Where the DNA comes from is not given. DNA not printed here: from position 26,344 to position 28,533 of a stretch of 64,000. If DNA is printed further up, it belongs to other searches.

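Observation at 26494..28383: Shared signal-peptide plus two-helix N-terminal module in two surface proteins, resembling T4SS pilin (TrbC/VirB2) topology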

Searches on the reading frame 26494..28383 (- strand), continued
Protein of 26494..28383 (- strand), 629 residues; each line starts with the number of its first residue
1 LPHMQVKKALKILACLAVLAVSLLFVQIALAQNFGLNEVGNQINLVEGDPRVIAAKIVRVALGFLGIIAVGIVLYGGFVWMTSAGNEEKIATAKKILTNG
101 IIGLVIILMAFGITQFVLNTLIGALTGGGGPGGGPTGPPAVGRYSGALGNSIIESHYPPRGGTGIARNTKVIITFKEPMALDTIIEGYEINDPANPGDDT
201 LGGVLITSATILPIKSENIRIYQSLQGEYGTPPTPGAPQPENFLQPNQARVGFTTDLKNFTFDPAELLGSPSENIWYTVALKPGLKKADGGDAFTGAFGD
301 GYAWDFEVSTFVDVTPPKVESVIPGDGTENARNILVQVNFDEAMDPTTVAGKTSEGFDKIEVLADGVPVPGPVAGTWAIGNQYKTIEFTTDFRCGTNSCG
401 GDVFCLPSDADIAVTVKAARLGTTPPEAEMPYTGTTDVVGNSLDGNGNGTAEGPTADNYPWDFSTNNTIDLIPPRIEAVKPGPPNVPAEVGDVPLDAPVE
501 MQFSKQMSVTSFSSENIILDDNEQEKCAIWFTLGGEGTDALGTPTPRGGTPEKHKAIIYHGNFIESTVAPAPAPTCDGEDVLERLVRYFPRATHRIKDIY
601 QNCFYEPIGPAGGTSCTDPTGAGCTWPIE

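Call 50: find_related_loci(query=A3, collection=genome_contigs, flank=10000)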
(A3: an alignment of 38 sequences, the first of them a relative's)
Query A3 (626 aa) in genome_contigs; peptide patterns used: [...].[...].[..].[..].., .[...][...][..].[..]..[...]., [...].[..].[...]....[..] (x = any residue, [..] = any of these).
600 stretches matched a pattern (row limit reached: there are more); 577 encode a relative of the query (tblastn E <= 1e-3); the best 80 are kept; 80 distinct loci.
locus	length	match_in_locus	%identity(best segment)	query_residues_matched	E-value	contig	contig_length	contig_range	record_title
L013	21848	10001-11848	85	1-626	0e+0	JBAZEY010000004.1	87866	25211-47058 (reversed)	MAG: Patescibacteria group bacterium isolate SO_2017_LW3_137 NODE_513_length_87866_cov_6.577087_LW162_2017, whole genome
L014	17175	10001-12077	45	30-602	1e-128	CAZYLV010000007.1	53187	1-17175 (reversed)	MAG TPA_asm: uncultured Gammaproteobacteria bacterium isolate SRP323723_co1_106 genome assembly, contig: NODE_511_length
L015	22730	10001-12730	56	13-613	0e+0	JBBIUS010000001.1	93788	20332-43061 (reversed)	MAG: Candidatus Falkowbacteria bacterium isolate ETS170220_bin_59 NODE_140_length_93788_cov_4.87574, whole genome shotgu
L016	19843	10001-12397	40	4-625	4e-123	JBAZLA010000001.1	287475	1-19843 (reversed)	MAG: Patescibacteria group bacterium isolate SO_2017_LW4_157 scaffold_109_c1_LW137-91_2017, whole genome shotgun sequenc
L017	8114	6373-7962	41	36-601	3e-116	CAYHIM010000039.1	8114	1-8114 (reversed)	MAG TPA_asm: uncultured Gammaproteobacteria bacterium isolate ERP119705_co14_116 genome assembly, contig: NODE_13948_len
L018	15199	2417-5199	37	1-616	6e-116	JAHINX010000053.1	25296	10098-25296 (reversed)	MAG: Patescibacteria group bacterium isolate KR13_S3.mb.1 KR13_S3.mb.1_k141_536784, whole genome shotgun sequence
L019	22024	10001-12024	40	32-621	1e-114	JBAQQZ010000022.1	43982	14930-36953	MAG: Patescibacteria group bacterium isolate MFD12007_ilm_asm_bin9 k127_3842, whole genome shotgun sequence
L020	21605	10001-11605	41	1-607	7e-115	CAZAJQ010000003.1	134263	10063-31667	MAG TPA_asm: uncultured Gammaproteobacteria bacterium isolate binchicken_co38_603 genome assembly, contig: NODE_339_leng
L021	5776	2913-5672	38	22-616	2e-113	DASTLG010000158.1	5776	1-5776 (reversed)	MAG TPA_asm: Patescibacteria group bacterium isolate SMAG_U2644 k141_839616, whole genome shotgun sequence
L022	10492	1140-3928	41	6-613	1e-113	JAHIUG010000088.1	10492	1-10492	MAG: Patescibacteria group bacterium isolate MM_PC_MetaG.mb.242 MM_PC_MetaG.mb.242_k141_1385832, whole genome shotgun se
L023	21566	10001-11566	39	9-607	9e-113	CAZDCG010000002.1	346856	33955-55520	MAG TPA_asm: uncultured Gammaproteobacteria bacterium isolate SRP263527_co2_164 genome assembly, contig: NODE_8_length_3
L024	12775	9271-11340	40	4-615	4e-112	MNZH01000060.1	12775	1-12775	MAG: Parcubacteria group bacterium CG2_30_45_37 cg2_3.0_scaffold_8999_c, whole genome shotgun sequence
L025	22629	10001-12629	39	6-602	4e-112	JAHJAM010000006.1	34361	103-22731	MAG: Patescibacteria group bacterium isolate Modern_marine.mb.212 Modern_marine.mb.212_k141_671756, whole genome shotgun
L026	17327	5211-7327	37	2-621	5e-112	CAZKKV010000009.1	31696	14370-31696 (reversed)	MAG TPA_asm: uncultured Gammaproteobacteria bacterium isolate SRP178699_co2_502 genome assembly, contig: NODE_667_length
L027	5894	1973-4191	39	4-614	8e-112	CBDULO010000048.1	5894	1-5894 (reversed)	MAG TPA_asm: uncultured bacterium isolate SRR18550247_binner12_Refined_17 genome assembly, contig: ERZ25074849.1146, who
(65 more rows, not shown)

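Call 57: predict_structure(alignment_id=A3)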
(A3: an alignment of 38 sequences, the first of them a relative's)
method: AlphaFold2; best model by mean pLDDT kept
length: 626 residues; sequences in the alignment: 38
mean_pLDDT: 80.9   pTM: 0.71
mean pLDDT of the five models: 80.9, 80.1, 78.9, 77.9, 76.1
residues with pLDDT >= 90: 293; 70-90: 195; 50-70: 75; < 50: 63
segments of 3 or more residues with pLDDT < 50: 26-44, 123-139, 604-626
pLDDT, mean of each block of 10 residues (from residue 1): 61 71 48 37 54 74 82 85 81 85 81 66 38 36 82 93 97 95 89 83 86 95 87 91 94 94 93 95 94 88 95 95 95 96 96 94 80 95 96 84 94 96 92 97 93 96 90 77 56 85 94 80 79 91 86 88 59 63 72 90 47 38 36
secondary structure, 60 per line:
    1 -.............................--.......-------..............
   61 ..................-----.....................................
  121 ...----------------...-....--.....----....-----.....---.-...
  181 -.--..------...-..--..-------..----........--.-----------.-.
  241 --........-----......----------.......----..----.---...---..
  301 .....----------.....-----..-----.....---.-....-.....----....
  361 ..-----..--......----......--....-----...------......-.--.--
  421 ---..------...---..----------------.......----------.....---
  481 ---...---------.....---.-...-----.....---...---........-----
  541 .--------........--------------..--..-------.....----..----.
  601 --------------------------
elements in order: H2-30 H33-39 H47-78 H84-123 H144-147 E150-154 E159-162 E168-172 E216-220 E246-250 E256-261 E272-278 E299-305 E316-320 E333-337 H343-346 E357-362 E372-377 E382-387 E390-393 E399-401 E408-413 E432-434 E456-462 E473-477 E496-500 E514-518 E528-535 E550-557 E585-589

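Call 61: fold_search(model_id=the predicted structure, library=pdb)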
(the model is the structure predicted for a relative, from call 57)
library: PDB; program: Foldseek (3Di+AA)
matches with E <= 10: 842; with E <= 0.001: 18
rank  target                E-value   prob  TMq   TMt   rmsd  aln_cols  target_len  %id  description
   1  4uic                  3.7e-07  1.00  0.15  0.13  27.4       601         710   10  Crystal structure of the S-layer protein rSbsC(31-844) (released 2016-04-13)
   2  4uj6                  5.2e-07  0.99  0.15  0.13  27.0       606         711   10  Structure of surface layer protein SbsC, domains 1-6 (released 2016-04-27)
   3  5fhx_H                1.1e-05  0.85  0.11  0.17  21.5       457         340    6  CRYSTAL STRUCTURE OF CODV IN COMPLEX WITH IL4 AT 2.55 Ang. RESOLUTION. (released 2016-03-30)
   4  8cz8_A                4.0e-05  0.89  0.10  0.20  17.8       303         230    9  Novel Anti-Mesothelin Antibodies Enable Crystallography of the Intact Mesothelin Ectodo- main and Engineering of Poten (released 2023-06-07)
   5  3qe5_A                1.0e-04  0.18  0.08  0.10  30.1       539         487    8  Complete structure of Streptococcus mutans Antigen I/II carboxy-terminus (released 2011-04-20)
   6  7fh0_B                1.4e-04  0.77  0.11  0.21  18.5       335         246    9  Crystallographic structure of two neutralizing nanobodies in complex with SARS-CoV-2 spike receptor-binding Domain (RB (released 2022-08-03)
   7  4yfd_A                1.4e-04  0.47  0.13  0.15  34.5       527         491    8  Crystal structure PTP delta Ig1-Fn2 in complex with IL-1RAcP (released 2015-05-06)
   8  2f8v_C                1.6e-04  0.96  0.12  0.29  20.4       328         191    8  Structure of full length telethonin in complex with the N-terminus of titin (released 2006-06-27)
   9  7t62_B                1.8e-04  0.35  0.12  0.15  23.3       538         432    8  GPC2 HEP CT3 complex (released 2021-12-22)
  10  5t9t_A                1.9e-04  0.41  0.10  0.12  39.0       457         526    8  Protocadherin Gamma B2 extracellular cadherin domains 1-5 (released 2016-10-19)
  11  1ya5_A                2.2e-04  0.98  0.12  0.31  20.4       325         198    6  Crystal structure of the titin domains z1z2 in complex with telethonin (released 2005-12-20)
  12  8dzv_A                2.5e-04  0.84  0.11  0.23  18.8       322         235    7  Chicken anti-cardiac Troponin I antibody in complex with peptide (released 2023-07-26)
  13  8r4u_D                3.8e-04  0.95  0.13  0.29  17.3       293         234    8  Structure of salt-inducible kinase 3 with inhibitors (released 2024-03-27)
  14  8tri_A                4.0e-04  0.30  0.11  0.14  36.6       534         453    9  Crystal Structure of Mouse Cadherin-23 EC25-MAD28 F2894A (released 2024-08-28)
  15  6vtc_A                5.9e-04  0.85  0.11  0.27  15.0       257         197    7  p53-specific T cell receptor (released 2020-06-17)
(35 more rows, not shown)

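Call 62: search_protein_families(library=ncbifam, proteins=[window:26494-28374:-], max_evalue=0.01)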
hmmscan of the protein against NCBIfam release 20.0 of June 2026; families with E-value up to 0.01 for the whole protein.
window:26494-28374:- (626 aa): 1 family
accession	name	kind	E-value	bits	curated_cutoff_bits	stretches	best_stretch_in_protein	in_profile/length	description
NF045849.1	ICE_MMCAP2_0565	equivalog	1.3e-08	34.3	40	1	53-117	15-79/80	Mbov_0395 family pilin-like conjugal transfer protein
